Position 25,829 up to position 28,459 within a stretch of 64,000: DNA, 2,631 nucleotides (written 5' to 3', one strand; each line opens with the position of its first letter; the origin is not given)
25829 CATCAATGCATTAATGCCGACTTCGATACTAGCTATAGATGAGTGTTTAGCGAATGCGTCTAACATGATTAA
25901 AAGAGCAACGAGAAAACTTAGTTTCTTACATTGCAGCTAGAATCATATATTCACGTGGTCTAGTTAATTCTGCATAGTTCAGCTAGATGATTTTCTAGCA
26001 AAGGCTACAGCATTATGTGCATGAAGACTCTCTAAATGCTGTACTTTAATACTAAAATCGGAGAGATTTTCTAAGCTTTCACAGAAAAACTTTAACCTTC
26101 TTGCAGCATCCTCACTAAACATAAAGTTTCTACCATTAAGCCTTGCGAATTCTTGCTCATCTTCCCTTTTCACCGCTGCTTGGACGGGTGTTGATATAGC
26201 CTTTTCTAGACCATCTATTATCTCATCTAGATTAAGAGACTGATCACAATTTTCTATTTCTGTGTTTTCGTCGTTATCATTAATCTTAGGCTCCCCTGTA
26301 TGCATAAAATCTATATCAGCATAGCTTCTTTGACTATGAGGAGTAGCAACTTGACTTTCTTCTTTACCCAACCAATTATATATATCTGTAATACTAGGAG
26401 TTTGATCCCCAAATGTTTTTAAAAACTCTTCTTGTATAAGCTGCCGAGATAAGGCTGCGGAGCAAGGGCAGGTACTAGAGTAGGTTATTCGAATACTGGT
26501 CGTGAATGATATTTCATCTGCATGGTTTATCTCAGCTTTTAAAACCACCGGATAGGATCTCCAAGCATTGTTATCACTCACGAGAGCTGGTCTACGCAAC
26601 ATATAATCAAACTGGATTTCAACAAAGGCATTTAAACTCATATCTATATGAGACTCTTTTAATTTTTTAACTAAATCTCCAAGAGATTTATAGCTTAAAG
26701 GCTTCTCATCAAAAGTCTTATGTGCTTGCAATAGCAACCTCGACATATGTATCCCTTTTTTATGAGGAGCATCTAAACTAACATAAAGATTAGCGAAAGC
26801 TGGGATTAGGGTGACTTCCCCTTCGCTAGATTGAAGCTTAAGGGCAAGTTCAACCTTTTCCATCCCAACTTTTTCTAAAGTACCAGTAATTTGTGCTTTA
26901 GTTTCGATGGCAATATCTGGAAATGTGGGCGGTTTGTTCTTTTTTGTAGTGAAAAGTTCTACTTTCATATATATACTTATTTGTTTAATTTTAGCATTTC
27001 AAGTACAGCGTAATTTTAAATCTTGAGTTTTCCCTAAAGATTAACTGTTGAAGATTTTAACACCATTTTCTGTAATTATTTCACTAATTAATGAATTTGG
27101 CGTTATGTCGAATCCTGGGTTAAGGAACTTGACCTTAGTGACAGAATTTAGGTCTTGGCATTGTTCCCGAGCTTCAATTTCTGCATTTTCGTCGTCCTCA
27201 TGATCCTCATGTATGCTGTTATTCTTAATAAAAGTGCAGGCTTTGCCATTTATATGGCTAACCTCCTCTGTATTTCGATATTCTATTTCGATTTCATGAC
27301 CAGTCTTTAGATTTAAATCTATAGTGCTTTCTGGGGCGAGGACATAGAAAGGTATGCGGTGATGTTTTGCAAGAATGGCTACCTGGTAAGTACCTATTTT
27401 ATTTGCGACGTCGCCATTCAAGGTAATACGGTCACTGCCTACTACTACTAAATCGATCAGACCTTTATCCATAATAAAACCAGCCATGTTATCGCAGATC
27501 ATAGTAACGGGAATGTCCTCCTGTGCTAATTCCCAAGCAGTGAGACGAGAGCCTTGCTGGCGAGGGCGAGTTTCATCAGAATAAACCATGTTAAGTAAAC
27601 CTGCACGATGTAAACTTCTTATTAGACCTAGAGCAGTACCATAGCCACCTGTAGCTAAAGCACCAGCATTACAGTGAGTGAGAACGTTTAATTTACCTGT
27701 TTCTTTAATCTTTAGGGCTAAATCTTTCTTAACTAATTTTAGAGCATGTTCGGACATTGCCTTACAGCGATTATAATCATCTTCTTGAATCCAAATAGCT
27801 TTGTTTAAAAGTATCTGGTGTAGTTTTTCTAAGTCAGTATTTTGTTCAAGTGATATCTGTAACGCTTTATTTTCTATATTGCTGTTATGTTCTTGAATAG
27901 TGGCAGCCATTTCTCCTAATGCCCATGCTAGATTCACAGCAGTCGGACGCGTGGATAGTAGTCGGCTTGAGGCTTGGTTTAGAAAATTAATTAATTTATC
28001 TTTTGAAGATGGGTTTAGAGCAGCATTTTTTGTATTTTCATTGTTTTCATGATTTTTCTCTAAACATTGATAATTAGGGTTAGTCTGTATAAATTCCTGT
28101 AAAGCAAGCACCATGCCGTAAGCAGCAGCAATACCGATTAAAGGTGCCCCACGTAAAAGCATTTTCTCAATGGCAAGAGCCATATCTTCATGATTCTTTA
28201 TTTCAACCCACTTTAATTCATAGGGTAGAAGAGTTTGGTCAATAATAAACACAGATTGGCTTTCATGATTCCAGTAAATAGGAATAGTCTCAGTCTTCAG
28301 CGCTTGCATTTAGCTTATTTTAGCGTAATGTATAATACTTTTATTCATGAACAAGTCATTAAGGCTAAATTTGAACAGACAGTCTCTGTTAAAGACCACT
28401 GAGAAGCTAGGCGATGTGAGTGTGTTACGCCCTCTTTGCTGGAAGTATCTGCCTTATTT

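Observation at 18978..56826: The same repeat lies inside at least seven unrelated ORFs, always in one reading frame (N-A-E-I/F-E-x-R/H-E-Q)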

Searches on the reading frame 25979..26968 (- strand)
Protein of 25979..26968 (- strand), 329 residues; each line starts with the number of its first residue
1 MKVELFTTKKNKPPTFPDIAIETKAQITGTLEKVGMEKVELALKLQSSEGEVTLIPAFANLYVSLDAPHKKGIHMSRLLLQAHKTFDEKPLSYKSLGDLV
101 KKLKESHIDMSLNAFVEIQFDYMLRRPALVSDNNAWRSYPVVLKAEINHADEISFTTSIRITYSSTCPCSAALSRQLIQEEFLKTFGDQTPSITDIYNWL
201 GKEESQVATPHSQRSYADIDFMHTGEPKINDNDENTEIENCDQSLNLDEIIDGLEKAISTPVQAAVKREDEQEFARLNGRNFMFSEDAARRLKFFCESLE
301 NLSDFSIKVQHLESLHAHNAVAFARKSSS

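Call 14: search_protein_families(library=pfam, proteins=[window:25979-26968:-])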
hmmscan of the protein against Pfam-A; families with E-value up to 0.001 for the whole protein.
window:25979-26968:- (329 aa): 1 family
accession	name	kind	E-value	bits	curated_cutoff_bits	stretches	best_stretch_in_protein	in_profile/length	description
PF02649.19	GCHY-1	-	2.6e-64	217.7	25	1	17-322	2-260/260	Type I GTP cyclohydrolase folE2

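Call 58: search_solved_structures(query=window:25979-26968:-, show_alignments=1, max_evalue=0.00001)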
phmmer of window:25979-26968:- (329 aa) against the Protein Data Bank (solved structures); distinct sequences matched with E-value up to 0.00001: 3.
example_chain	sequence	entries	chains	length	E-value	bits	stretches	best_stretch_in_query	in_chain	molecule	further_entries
2r5r_A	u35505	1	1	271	2.1e-14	56.8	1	31-174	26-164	UPF0343 protein NE1163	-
3d2o_A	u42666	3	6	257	1.3e-10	44.3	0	31-175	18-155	UPF0343 protein NGO0387 | GTP cyclohydrolase FolE2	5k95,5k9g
8g6c_A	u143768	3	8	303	2.8e-10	43.2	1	29-175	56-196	GTP cyclohydrolase FolE2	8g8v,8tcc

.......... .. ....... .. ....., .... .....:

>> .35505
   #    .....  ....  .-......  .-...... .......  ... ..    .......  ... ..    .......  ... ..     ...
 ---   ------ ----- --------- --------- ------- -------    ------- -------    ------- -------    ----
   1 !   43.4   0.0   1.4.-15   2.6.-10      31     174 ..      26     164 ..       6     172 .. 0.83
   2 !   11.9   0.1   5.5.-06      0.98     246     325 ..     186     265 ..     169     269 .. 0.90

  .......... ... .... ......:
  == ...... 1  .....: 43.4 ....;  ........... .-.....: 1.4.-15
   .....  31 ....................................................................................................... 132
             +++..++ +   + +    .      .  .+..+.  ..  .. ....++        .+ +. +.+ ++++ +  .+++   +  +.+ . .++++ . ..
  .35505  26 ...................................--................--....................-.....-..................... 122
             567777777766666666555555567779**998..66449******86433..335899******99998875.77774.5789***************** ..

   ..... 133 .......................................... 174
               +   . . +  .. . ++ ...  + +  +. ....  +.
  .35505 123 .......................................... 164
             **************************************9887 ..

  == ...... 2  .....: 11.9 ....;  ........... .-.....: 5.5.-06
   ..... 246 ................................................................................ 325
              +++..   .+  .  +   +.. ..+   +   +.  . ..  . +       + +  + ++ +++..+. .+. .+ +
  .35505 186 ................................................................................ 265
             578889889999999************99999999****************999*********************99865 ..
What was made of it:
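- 26236..26272 (-): Diverged solo right end in FolE2 (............). It lies in a ~50-aa excess relative to PDB FolE2 chains (call 58).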

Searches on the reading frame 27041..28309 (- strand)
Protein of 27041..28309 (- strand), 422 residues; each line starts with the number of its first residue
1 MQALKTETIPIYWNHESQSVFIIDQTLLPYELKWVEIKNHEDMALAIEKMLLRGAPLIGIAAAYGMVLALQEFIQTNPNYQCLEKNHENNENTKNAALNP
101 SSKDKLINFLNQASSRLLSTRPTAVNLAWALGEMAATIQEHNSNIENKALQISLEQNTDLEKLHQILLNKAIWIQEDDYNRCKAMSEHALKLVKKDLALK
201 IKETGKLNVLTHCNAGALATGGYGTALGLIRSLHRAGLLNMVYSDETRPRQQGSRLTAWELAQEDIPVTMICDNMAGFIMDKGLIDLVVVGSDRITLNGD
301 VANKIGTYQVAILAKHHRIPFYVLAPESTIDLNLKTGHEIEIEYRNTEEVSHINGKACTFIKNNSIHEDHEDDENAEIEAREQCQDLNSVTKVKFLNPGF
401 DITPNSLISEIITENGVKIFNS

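Call 14: search_protein_families(library=pfam, proteins=[window:27041-28309:-])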
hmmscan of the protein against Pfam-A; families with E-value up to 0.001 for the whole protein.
window:27041-28309:- (422 aa): 1 family
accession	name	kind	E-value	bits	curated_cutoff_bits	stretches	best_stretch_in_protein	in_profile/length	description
PF01008.23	IF-2B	-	1.5e-69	234.8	22.4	1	53-417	3-277/280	Initiation factor 2 subunit family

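Call 57: search_solved_structures(query=window:27041-28309:-, show_alignments=1, max_evalue=1e-20)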
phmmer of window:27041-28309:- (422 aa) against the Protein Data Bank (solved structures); distinct sequences matched with E-value up to 1e-20: 8.
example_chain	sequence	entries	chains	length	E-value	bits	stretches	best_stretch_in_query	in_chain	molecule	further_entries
1t9k_A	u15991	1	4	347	1.1e-79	272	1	105-356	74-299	Probable methylthioribose-1-phosphate isomerase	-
6a34_A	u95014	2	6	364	4.5e-65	223.9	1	101-355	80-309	Putative methylthioribose-1-phosphate isomerase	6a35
2yrf_A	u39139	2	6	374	2.6e-59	204.9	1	114-356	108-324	Methylthioribose-1-phosphate isomerase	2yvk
4ldq_A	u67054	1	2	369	2.7e-59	204.9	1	106-356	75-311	Methylthioribose-1-phosphate isomerase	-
4ldr_A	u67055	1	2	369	1.8e-58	202.2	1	106-356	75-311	Methylthioribose-1-phosphate isomerase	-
1t5o_A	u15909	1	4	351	3.8e-57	197.9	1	104-350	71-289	Translation initiation factor eIF2B, subunit delta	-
2a0u_A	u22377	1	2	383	5.4e-55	190.8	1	19-351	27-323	initiation factor 2B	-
1w2w_B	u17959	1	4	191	1.8e-30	110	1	241-421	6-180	5-METHYLTHIORIBOSE-1-PHOSPHATE ISOMERASE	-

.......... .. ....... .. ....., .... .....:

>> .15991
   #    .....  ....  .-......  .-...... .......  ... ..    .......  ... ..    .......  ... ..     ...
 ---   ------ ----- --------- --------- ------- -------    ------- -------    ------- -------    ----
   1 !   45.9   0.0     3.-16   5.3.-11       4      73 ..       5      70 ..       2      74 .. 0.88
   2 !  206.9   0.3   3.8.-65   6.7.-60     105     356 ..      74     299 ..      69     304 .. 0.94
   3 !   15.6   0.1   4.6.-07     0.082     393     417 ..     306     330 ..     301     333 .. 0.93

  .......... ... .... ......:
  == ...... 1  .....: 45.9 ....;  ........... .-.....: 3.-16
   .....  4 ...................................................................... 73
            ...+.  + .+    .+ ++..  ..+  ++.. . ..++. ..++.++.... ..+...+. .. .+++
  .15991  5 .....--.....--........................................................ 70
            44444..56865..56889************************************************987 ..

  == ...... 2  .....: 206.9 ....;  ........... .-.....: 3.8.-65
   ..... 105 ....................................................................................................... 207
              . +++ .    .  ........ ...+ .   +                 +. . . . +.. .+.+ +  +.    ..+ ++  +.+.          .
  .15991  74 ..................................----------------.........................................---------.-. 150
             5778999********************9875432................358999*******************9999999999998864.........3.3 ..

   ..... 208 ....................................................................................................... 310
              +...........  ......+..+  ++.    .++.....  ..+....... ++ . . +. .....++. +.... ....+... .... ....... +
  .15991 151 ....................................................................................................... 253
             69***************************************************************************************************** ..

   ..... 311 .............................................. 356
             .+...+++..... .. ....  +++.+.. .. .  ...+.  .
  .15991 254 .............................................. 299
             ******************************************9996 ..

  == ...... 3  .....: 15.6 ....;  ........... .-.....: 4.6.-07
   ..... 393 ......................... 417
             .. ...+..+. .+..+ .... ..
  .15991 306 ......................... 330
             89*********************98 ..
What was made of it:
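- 27157..27215 (-): Right 59 nt of the element (model positions 63-120) in MtnA (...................). About 30-aa insert against 1t9k (call 57).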

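Call 83: find_homologous_proteins(query=window:27041-28309:-, max_evalue=1e-40)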
Query window:27041-28309:- (422 aa): 7996 proteins with E <= 1e-40 among 8000 candidates; the best 120 are listed.
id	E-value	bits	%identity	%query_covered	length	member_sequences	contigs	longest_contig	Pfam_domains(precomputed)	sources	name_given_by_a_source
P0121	4.6e-279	943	100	100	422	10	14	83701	PF01008.24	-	-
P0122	1.7e-275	932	99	100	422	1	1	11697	PF01008.24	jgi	jgi:methylthioribose-1-phosphate isomerase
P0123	9.7e-273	923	98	100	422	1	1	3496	PF01008.24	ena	-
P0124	1.1e-259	880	95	100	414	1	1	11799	PF01008.24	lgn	-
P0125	1.9e-259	879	95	100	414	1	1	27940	PF01008.24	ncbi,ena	-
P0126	2.5e-259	878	94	100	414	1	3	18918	PF01008.24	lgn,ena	-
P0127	2.6e-258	875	94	100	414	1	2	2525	PF01008.24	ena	-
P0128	8.6e-258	873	94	100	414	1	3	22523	PF01008.24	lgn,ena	-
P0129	2.9e-257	872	94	100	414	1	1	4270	PF01008.24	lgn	-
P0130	5.1e-257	871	94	100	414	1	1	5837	PF01008.24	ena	-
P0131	1.1e-256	870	93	100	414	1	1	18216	PF01008.24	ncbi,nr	ncbi:MAG: S-methyl-5-thioribose-1-phosphate isomerase [Candidatus Melainabacteria bacterium]|nr:S-me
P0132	1.3e-250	850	91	100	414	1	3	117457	PF01008.24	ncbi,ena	-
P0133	8.3e-233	791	86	100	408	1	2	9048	PF01008.24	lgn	-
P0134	1.8e-232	790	86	100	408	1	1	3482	PF01008.24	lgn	-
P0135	7.0e-230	781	78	100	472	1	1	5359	PF01008.24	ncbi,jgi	jgi:methylthioribose-1-phosphate isomerase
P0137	9.5e-223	758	77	100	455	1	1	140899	PF01008.24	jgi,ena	jgi:methylthioribose-1-phosphate isomerase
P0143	3.4e-210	717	80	100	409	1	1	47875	PF01008.24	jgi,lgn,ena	jgi:methylthioribose-1-phosphate isomerase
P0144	9.8e-207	705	74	100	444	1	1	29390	PF01008.24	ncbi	ncbi:MAG: S-methyl-5-thioribose-1-phosphate isomerase [bacterium]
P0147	2.3e-183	628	75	100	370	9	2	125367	PF01008.24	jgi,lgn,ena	jgi:methylthioribose-1-phosphate isomerase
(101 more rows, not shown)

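Call 86: find_encoding_contigs(protein=P0147, flank=1000, max_places=1)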
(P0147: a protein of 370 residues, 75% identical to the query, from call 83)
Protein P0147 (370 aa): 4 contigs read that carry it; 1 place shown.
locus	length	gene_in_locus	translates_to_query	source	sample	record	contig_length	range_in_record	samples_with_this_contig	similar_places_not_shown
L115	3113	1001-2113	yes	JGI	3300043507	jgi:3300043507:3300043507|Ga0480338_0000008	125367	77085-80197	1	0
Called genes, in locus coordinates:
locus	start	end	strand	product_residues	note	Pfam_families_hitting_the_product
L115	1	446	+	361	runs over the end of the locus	PF00226:DnaJ, PF01556:DnaJ_C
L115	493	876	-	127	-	-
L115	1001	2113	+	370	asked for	PF01008:IF-2B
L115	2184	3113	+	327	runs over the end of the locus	PF02649:GCHY-1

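Call 87: find_encoding_contigs(protein=P0137, flank=1000, max_places=1)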
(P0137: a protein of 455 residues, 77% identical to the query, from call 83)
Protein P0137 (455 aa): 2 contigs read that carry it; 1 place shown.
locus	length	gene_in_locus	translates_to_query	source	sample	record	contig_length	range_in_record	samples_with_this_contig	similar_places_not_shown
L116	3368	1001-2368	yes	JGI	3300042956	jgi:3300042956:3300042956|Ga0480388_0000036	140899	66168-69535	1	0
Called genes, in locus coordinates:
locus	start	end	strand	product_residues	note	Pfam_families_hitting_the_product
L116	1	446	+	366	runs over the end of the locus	PF00226:DnaJ, PF01556:DnaJ_C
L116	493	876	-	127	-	-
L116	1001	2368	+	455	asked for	PF01008:IF-2B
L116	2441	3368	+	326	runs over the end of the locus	PF02649:GCHY-1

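Call 88: find_encoding_contigs(protein=P0125, flank=1000, max_places=1)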
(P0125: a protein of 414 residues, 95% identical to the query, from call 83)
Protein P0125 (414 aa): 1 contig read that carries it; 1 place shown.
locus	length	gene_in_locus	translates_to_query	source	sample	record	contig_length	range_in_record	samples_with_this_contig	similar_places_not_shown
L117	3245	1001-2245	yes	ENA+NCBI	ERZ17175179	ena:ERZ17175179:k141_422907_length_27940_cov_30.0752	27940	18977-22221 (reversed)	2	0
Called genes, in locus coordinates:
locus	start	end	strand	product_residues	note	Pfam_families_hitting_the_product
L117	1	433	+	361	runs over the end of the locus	PF00226:DnaJ, PF01556:DnaJ_C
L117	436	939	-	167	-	-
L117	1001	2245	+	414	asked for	PF01008:IF-2B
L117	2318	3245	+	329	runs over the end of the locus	PF02649:GCHY-1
